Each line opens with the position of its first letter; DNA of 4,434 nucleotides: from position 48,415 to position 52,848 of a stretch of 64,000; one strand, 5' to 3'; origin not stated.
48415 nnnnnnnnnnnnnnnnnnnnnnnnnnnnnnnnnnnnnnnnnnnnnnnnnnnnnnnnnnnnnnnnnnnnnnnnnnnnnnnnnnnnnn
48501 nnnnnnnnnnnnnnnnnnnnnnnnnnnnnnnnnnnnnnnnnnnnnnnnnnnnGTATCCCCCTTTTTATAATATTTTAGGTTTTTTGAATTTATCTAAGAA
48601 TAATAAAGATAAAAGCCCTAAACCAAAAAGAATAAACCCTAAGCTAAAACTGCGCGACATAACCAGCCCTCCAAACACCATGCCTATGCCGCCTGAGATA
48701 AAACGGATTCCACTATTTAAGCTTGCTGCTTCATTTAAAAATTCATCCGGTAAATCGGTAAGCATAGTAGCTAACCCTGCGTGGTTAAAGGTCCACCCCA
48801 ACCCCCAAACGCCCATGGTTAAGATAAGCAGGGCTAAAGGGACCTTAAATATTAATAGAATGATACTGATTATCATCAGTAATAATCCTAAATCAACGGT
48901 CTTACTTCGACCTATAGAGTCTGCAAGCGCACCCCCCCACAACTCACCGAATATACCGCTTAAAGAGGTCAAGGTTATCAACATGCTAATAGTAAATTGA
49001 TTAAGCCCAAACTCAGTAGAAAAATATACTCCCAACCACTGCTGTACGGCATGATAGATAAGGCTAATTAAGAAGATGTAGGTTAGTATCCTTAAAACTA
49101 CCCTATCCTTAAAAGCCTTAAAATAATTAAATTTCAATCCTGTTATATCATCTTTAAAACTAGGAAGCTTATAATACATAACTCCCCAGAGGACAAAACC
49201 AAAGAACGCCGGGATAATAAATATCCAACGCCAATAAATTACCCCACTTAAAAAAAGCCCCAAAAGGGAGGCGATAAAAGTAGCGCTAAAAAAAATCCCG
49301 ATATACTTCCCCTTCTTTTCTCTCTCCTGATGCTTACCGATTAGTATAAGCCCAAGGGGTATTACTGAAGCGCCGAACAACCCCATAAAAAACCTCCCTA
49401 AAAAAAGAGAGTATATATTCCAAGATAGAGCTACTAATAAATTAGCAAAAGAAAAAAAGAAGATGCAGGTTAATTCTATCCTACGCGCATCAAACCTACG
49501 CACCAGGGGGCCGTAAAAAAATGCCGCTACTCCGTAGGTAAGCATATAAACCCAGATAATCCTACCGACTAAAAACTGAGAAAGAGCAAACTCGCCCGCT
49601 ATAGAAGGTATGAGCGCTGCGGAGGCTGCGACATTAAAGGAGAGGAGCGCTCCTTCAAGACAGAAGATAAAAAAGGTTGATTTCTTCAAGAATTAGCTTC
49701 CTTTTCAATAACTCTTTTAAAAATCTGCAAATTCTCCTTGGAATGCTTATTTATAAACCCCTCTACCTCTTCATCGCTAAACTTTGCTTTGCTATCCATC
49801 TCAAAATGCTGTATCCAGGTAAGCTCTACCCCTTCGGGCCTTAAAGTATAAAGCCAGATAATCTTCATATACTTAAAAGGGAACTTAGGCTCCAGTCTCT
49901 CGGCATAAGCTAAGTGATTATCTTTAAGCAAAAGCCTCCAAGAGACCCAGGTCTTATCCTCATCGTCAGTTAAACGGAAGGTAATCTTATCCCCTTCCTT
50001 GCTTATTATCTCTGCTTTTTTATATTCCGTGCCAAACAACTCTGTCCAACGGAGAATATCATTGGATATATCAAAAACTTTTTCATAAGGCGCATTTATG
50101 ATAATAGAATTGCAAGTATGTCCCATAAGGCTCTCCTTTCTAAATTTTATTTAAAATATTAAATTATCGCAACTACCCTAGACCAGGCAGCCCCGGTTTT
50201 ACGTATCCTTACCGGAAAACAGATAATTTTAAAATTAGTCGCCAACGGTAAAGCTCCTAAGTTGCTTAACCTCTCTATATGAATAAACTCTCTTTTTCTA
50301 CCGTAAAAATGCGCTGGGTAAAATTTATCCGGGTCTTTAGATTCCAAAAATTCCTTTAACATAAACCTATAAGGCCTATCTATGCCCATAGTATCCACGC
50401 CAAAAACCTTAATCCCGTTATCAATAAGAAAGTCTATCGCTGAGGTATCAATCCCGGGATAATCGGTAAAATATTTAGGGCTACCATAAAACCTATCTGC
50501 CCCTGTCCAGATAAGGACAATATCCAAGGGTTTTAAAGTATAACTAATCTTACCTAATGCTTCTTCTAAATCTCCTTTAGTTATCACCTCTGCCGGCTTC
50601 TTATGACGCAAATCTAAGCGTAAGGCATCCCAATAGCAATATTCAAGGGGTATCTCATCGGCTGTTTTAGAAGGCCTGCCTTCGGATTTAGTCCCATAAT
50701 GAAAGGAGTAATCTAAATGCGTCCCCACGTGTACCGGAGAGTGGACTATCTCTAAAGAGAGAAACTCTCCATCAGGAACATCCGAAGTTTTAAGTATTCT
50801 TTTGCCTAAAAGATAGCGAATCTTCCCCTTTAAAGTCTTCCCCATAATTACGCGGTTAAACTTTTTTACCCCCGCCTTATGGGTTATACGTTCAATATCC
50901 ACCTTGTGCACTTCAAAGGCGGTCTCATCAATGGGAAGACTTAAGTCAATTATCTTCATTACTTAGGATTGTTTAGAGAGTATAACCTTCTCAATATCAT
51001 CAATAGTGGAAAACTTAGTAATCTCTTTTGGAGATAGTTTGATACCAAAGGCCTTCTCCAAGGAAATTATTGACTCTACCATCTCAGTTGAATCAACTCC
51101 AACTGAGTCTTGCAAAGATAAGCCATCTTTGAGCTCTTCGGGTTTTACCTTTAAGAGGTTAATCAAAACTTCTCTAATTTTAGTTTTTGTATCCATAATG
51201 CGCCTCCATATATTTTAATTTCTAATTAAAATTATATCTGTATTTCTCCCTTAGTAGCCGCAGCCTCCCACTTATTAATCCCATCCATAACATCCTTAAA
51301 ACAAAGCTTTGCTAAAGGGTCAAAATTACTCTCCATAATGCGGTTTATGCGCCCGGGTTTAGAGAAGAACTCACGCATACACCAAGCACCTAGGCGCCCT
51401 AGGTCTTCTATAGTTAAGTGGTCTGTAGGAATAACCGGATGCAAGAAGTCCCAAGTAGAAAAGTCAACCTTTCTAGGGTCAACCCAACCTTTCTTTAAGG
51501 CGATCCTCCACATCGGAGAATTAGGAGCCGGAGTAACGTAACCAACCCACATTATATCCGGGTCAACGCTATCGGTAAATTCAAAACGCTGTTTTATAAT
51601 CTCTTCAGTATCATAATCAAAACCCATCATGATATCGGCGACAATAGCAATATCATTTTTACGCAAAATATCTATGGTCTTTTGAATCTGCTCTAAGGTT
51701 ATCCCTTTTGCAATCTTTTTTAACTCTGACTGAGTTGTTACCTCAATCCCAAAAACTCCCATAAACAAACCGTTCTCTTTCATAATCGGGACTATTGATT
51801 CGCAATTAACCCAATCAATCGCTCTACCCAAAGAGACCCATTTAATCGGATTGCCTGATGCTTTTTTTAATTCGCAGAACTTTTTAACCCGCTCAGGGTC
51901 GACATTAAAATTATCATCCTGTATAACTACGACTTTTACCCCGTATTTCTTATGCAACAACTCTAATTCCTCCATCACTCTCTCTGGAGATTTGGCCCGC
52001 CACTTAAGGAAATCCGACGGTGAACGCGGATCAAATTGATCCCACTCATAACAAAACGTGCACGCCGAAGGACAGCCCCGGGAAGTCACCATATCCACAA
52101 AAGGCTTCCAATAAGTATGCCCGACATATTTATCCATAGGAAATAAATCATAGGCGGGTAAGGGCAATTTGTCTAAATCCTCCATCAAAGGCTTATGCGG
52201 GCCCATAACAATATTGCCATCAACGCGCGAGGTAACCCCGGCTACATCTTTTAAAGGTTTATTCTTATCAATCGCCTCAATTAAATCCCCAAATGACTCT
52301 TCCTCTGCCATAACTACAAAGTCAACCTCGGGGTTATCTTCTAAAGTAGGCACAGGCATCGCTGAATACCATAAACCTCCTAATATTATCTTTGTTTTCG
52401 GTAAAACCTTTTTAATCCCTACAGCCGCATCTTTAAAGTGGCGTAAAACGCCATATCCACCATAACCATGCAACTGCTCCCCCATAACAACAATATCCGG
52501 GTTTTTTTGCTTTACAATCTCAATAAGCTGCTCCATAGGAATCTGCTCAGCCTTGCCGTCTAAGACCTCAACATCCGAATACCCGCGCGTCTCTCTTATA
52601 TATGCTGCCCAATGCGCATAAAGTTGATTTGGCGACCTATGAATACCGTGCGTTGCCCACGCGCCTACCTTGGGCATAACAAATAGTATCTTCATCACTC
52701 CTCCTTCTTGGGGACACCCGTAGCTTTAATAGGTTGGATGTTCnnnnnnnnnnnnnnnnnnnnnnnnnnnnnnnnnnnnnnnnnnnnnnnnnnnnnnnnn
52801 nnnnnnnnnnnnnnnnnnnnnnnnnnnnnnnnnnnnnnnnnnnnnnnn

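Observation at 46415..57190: Compact type II PKS-like / aryl-polyene-like biosynthetic cluster (KS + dead-KS partner + ACP + B12-radical SAM + two cyclases + KR + MFS) in an AT-rich non-actinobacterial genome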

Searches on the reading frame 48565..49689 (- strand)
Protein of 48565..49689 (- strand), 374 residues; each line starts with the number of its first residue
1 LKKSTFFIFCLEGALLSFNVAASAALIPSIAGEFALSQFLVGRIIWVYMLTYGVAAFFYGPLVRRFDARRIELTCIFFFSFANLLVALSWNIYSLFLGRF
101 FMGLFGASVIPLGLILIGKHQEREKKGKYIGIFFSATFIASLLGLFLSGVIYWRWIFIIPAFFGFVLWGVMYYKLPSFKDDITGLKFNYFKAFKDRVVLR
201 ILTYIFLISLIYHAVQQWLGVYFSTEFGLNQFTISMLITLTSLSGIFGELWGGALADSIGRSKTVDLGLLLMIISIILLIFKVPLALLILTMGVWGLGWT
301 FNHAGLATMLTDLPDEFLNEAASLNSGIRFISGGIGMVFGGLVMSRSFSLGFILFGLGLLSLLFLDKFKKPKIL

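Call 3: search_protein_families(library=pfam, proteins=[window:48565-49689:-], max_evalue=0.01)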
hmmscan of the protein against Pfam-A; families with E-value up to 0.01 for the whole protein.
window:48565-49689:- (374 aa): 3 families
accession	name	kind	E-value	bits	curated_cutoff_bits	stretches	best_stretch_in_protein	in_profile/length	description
PF07690.21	MFS_1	-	3.2e-40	138.5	33.4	1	14-336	6-346/347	Major Facilitator Superfamily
PF00083.30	Sugar_tr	-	5.5e-05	22.7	22.3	0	37-167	44-184/452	Sugar (and other) transporter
PF03137.26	OATP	-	0.0001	21.2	25.8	1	92-152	133-193/545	Organic Anion Transporter Polypeptide (OATP) family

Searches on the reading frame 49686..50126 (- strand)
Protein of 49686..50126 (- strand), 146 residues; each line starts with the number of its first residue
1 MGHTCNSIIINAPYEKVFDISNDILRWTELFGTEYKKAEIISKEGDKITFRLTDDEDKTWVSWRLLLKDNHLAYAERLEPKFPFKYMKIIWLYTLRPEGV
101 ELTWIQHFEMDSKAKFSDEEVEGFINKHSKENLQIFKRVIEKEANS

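Call 3: search_protein_families(library=pfam, proteins=[window:49686-50126:-], max_evalue=0.01)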
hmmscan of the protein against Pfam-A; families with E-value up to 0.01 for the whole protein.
window:49686-50126:- (146 aa): 3 families
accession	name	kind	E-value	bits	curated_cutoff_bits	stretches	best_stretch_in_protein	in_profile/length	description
PF10604.15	Polyketide_cyc2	-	3.2e-09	37.7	27.4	1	6-141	6-142/142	Polyketide cyclase / dehydrase and lipid transport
PF03364.25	Polyketide_cyc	-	0.0012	19.6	23.4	1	10-136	1-125/126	Polyketide cyclase / dehydrase and lipid transport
PF02736.25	Myosin_N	-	0.0014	18.8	27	1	34-59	14-39/45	Myosin N-terminal SH3-like domain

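Call 5: search_protein_families(library=ncbifam, proteins=[window:49686-50126:-], max_evalue=0.01)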
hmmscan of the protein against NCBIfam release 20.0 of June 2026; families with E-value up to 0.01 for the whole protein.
window:49686-50126:- (146 aa): 0 families

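Call 95: search_solved_structures(query=window:49686-50126:-, max_evalue=1)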
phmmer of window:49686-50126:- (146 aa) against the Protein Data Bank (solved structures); distinct sequences matched with E-value up to 1: 8.
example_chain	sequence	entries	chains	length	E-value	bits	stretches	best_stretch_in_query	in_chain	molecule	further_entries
2rez_A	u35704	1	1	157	5.4e-26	94.5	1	3-142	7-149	Multifunctional cyclase-dehydratase-3-O-methyl transferase tcmN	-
3tvq_A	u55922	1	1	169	7.1e-26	94.2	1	3-142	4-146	Multifunctional cyclase-dehydratase-3-O-methyl transferase tcmN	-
2rer_A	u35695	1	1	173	7.6e-26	94.1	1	3-142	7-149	Multifunctional cyclase-dehydratase-3-O-methyl transferase tcmN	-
2res_A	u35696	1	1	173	4.9e-25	91.4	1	3-142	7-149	Multifunctional cyclase-dehydratase-3-O-methyl transferase tcmN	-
3tl1_A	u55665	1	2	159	3.1e-23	85.6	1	2-144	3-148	Polyketide cyclase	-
3tvr_A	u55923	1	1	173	4.2e-23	85.2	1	2-144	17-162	Polyketide cyclase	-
2kf2_A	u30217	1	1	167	7e-23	84.4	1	2-144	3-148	Putative polyketide cyclase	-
3tfz_A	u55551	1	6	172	0.1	15.8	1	2-125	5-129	Cyclase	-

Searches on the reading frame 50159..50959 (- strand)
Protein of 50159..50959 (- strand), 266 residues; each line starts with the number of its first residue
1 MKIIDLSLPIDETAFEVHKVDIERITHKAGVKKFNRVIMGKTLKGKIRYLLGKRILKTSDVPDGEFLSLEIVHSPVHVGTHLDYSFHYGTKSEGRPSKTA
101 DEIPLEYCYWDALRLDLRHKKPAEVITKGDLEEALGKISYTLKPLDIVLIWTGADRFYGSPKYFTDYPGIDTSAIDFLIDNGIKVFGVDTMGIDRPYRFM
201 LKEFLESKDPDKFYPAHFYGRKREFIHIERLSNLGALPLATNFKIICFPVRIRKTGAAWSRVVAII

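Call 3: search_protein_families(library=pfam, proteins=[window:50159-50959:-], max_evalue=0.01)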
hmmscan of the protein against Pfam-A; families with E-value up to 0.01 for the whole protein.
window:50159-50959:- (266 aa): 1 family
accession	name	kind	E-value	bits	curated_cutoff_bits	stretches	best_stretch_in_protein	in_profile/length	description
PF04199.19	Cyclase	-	1.3e-27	97.2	23.1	1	4-195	1-142/142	Putative cyclase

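Call 5: search_protein_families(library=ncbifam, proteins=[window:50159-50959:-], max_evalue=0.01)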
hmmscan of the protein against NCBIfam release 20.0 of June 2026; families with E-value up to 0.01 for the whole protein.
window:50159-50959:- (266 aa): 1 family
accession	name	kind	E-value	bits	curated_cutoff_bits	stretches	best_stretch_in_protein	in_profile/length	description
TIGR03035.1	trp_arylform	equivalog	0.0023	17.9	223.05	0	75-194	44-148/206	arylformamidase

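Call 71: search_solved_structures(query=window:50159-50959:-, max_evalue=0.01)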
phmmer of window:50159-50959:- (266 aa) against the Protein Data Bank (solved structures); distinct sequences matched with E-value up to 0.01: 3.
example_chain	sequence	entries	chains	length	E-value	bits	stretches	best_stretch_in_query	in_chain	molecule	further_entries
2b0a_A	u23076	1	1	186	0.0002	24.3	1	142-193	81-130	Hypothetical protein MJ0783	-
5nnb_A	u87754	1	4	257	0.002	21.1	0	75-265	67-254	isatin hydrolase A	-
5nna_A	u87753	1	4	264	0.0022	21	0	75-265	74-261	isatin hydrolase A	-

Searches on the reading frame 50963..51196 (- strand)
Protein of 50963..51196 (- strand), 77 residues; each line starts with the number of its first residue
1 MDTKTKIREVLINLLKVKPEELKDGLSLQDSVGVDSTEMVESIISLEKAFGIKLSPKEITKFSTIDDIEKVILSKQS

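Call 3: search_protein_families(library=pfam, proteins=[window:50963-51196:-], max_evalue=0.01)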
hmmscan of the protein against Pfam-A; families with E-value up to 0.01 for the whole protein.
window:50963-51196:- (77 aa): 1 family
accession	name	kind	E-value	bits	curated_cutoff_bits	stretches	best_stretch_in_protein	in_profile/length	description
PF00550.31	PP-binding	-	2.2e-09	37.8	20.8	1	6-70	2-65/67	Phosphopantetheine attachment site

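Call 5: search_protein_families(library=ncbifam, proteins=[window:50963-51196:-], max_evalue=0.01)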
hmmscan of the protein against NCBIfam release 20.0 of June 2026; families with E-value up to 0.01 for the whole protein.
window:50963-51196:- (77 aa): 15 families
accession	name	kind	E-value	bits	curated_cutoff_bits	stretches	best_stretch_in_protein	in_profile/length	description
NF002148.0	PRK00982.1-2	subfamily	2.8e-12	46.3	71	1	3-76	5-78/79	acyl carrier protein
NF002150.0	PRK00982.1-4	subfamily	2.1e-09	37.5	66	1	5-76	8-79/80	acyl carrier protein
NF002151.0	PRK00982.1-5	equivalog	2.3e-09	37.2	92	1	2-72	3-73/78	acyl carrier protein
NF002149.0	PRK00982.1-3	equivalog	8e-09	35.3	106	1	4-67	5-68/78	acyl carrier protein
NF058660.1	cispen_ACP_AmcB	equivalog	1.3e-08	34.9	80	1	3-75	2-78/80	cispentacin biosynthesis acyl carrier protein AmcB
TIGR00517.1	acyl_carrier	equivalog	2.8e-08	33.5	70.45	1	3-75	4-76/77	acyl carrier protein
NF009104.0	PRK12449.1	equivalog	1.5e-07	31.3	70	1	3-72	2-75/80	acyl carrier protein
NF006031.0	PRK08172.1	equivalog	3.1e-07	30.9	76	1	1-72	3-74/82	acyl carrier protein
NF003757.0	PRK05350.1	equivalog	1.1e-06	28.6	65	1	5-72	9-76/83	acyl carrier protein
NF002147.0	PRK00982.1-1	equivalog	1.9e-06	27.6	84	1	7-76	12-81/83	acyl carrier protein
NF004533.0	PRK05883.1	equivalog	4.9e-06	26.3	72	1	5-75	26-96/100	acyl carrier protein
NF040636.1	AcpM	exception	0.00012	22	146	1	7-70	10-73/93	meromycolate extension acyl carrier protein AcpM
TIGR04069.1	ocin_ACP_rel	hypoth_equivalog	0.00017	22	70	1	20-72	23-77/77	peptide maturation system acyl carrier-related protein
NF005480.0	PRK07081.1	equivalog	0.00033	20.5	72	1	4-72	2-73/83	acyl carrier protein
NF005079.0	PRK06508.1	equivalog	0.0074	16.7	83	1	7-58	8-59/93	acyl carrier protein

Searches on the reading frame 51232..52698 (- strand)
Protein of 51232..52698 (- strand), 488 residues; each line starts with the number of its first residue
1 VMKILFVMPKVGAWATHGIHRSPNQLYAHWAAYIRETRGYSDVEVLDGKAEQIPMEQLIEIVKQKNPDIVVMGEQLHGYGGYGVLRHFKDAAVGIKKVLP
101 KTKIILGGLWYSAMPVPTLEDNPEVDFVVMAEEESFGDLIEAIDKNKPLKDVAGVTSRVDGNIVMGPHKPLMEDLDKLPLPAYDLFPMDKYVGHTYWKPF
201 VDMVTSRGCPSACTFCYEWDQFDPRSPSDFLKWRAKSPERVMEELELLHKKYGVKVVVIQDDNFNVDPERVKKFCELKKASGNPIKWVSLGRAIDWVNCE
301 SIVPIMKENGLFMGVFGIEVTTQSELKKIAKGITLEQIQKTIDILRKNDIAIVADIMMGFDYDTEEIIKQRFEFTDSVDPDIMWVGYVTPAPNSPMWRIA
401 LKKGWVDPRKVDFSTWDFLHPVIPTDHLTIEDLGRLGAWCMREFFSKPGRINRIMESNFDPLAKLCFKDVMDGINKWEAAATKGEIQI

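Call 3: search_protein_families(library=pfam, proteins=[window:51232-52698:-], max_evalue=0.01)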
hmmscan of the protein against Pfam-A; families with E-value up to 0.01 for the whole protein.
window:51232-52698:- (488 aa): 2 families
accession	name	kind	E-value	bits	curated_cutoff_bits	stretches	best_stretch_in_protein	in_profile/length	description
PF04055.27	Radical_SAM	-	3.3e-21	76.6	29.5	1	203-373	1-164/166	Radical SAM superfamily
PF02310.24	B12-binding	-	1.2e-08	35.2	32.1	1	31-135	21-115/121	B12 binding domain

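Call 5: search_protein_families(library=ncbifam, proteins=[window:51232-52698:-], max_evalue=0.01)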
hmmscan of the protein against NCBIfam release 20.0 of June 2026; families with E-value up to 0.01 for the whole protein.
window:51232-52698:- (488 aa): 22 families
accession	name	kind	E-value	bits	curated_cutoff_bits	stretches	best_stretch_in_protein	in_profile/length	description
TIGR02026.1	BchE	equivalog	1.1e-57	196.1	481.35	1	4-433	2-416/497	magnesium-protoporphyrin IX monomethyl ester anaerobic oxidative cyclase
TIGR03471.1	HpnJ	equivalog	8.5e-47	160.1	577.6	1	41-456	45-444/472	hopanoid biosynthesis associated radical SAM protein HpnJ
NF050148.1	rSAM_ApyD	equivalog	1.6e-33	116.1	750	1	92-366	94-354/645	RiPP biosynthesis radical SAM protein ApyD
NF038361.1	rSAM_Sden_1168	equivalog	6.3e-31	107.5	575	1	95-404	164-477/560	Sden_1168 family B12-binding radical SAM P-methyltransferase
TIGR04479.1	bcpD_PhpK_rSAM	subfamily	3.8e-28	98.1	600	1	133-397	181-428/504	PhpK family radical SAM P-methyltransferase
TIGR04385.1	B12_rSAM_cofa1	equivalog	1.6e-24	86.9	450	1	36-378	31-364/438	B12 lower ligand biosynthesis radical SAM protein BzaD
TIGR04367.1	HpnR_B12_rSAM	equivalog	1.4e-23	83.2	650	1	41-426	37-395/490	hopanoid C-3 methylase HpnR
NF033070.1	rSAM_AprD4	equivalog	2.1e-22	79.6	500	1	166-436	161-423/456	AprD4 family radical SAM diol-dehydratase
NF033712.0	B12_rSAM_KedN5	subfamily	6e-22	77.6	700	1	42-364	38-356/624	KedN5 family methylcobalamin-dependent radical SAM C-methyltransferase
TIGR03975.1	rSAM_ocin_1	subfamily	3.4e-21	75.4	281.85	1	95-262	151-319/606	RiPP maturation radical SAM C-methyltransferase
TIGR04072.2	rSAM_ladder_B12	equivalog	1e-17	63.9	360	1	50-408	42-380/443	lipid biosynthesis B12-binding/radical SAM protein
TIGR04014.1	B12_SAM_MJ_0865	equivalog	2.7e-15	56.1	360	1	102-402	69-360/434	methyl-coenzyme M reductase glutamine C-methyltransferase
TIGR04190.1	B12_SAM_Ta0216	equivalog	1.9e-11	43.2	500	1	95-277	103-294/554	TIGR04190 family B12-binding domain/radical SAM domain protein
TIGR04013.1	B12_SAM_MJ_1487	hypoth_equivalog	2.1e-11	43.3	251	2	94-216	62-167/382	TIGR04013 family B12-binding domain/radical SAM domain-containing protein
NF040542.1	rSAM_RCCLKC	equivalog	8.1e-08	31.8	450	1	90-358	67-330/423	arsinothricin biosynthesis radical SAM protein ArsL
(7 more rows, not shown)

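Call 37: find_related_loci(query=A2, collection=genome_contigs, flank=10000)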
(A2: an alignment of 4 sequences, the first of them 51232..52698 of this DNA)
Query A2 (488 aa) in genome_contigs; peptide patterns used: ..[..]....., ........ (x = any residue, [..] = any of these).
599 stretches matched a pattern (row limit reached: there are more); 553 encode a relative of the query (tblastn E <= 1e-3); the best 80 are kept; 80 distinct loci.
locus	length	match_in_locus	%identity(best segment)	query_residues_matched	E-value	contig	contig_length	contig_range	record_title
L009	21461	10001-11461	93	2-488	0e+0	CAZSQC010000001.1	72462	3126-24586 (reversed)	MAG TPA_asm: uncultured Planctomycetales bacterium isolate SRP278252_co2_861 genome assembly, contig: NODE_551_length_72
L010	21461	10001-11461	92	2-488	0e+0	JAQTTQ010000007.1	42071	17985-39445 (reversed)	MAG: Candidatus Omnitrophota bacterium isolate STB_44 NODE_1898_length_42071_cov_8.509799_Sandtown_B, whole genome shotg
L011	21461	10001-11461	92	1-488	0e+0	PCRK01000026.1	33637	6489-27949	MAG: Candidatus Omnitrophica bacterium CG23_combo_of_CG06-09_8_20_14_all_41_10 CG23_scaffold_248_c, whole genome shotgun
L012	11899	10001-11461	92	1-488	0e+0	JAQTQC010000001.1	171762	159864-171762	MAG: Candidatus Omnitrophota bacterium isolate STB_130 NODE_201_length_171762_cov_13.357311_Sandtown_B, whole genome sho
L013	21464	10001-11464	91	1-488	0e+0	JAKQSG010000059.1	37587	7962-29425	MAG: Candidatus Omnitrophota bacterium isolate USMO_metabat.104 k141_403568, whole genome shotgun sequence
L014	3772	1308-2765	92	2-488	0e+0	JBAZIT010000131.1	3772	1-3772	MAG: Candidatus Omnitrophota bacterium isolate SO_2017_LW4_101 scaffold_49705_c1_LW137-91_2017, whole genome shotgun seq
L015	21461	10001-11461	91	1-488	0e+0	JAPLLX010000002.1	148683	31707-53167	MAG: Candidatus Omnitrophota bacterium isolate LacPavin_0920_WC90_MAG_43_22 LacPavin_0920_WC90_scaffold_930476, whole ge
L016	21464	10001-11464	90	1-488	0e+0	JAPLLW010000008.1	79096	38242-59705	MAG: Candidatus Omnitrophota bacterium isolate LacPavin_0419_WC70L_MAG_40_11 LacPavin_0419_WC70L_scaffold_819696, whole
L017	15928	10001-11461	91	2-488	0e+0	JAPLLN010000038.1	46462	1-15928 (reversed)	MAG: Candidatus Omnitrophota bacterium isolate LacPavin_0419_WC70S_MAG_47_9 LacPavin_0419_WC70S_scaffold_11279, whole ge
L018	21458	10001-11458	91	2-488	0e+0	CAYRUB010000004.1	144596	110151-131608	MAG TPA_asm: uncultured Planctomycetales bacterium isolate binchicken_co220_28 genome assembly, contig: NODE_26_length_1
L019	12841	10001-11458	91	2-488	0e+0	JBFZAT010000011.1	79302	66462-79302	MAG: Candidatus Omnitrophota bacterium isolate PPR_0474 PPR_0474.fa_k121_724534, whole genome shotgun sequence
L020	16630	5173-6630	90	2-488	0e+0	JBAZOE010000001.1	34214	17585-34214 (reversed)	MAG: Candidatus Omnitrophota bacterium isolate SO_2017_LW4_87 scaffold_2829_c1_LW137-91_2017, whole genome shotgun seque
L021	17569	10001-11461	90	1-488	0e+0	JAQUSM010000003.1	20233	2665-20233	MAG: Candidatus Omnitrophota bacterium isolate STD1_97 NODE_5970_length_20233_cov_4.747240_Sandtown_D1, whole genome sho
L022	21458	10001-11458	91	2-488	0e+0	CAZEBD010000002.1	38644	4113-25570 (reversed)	MAG TPA_asm: uncultured Planctomycetales bacterium isolate SRP192927_co7_238 genome assembly, contig: NODE_1548_length_3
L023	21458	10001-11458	90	2-488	0e+0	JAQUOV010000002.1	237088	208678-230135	MAG: Candidatus Omnitrophota bacterium isolate STD1_209 NODE_89_length_237088_cov_10.788978_Sandtown_D1, whole genome sh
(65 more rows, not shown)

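Call 70: search_solved_structures(query=window:51232-52698:-, max_evalue=0.01)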
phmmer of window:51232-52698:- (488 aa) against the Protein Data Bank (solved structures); distinct sequences matched with E-value up to 0.01: 6.
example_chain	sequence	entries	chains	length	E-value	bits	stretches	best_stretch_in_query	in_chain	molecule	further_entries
6fd2_B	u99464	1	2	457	1.1e-16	63.6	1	166-438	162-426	Putative apramycin biosynthetic oxidoreductase 4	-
9n1b_A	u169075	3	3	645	1.6e-07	33.4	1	133-396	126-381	Radical SAM protein | Radical SAM enzyme CysS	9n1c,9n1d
7kdx_A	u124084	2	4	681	4.6e-06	28.6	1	89-282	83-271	Methyltransferase TokK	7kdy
9ccb_A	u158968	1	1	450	2.7e-05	26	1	124-395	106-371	Radical SAM core domain-containing protein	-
2qgq_A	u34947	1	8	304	0.00032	22.5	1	198-382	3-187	Protein TM_1862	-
4jc0_A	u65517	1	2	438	0.00072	21.4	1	198-382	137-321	Ribosomal protein S12 methylthiotransferase RimO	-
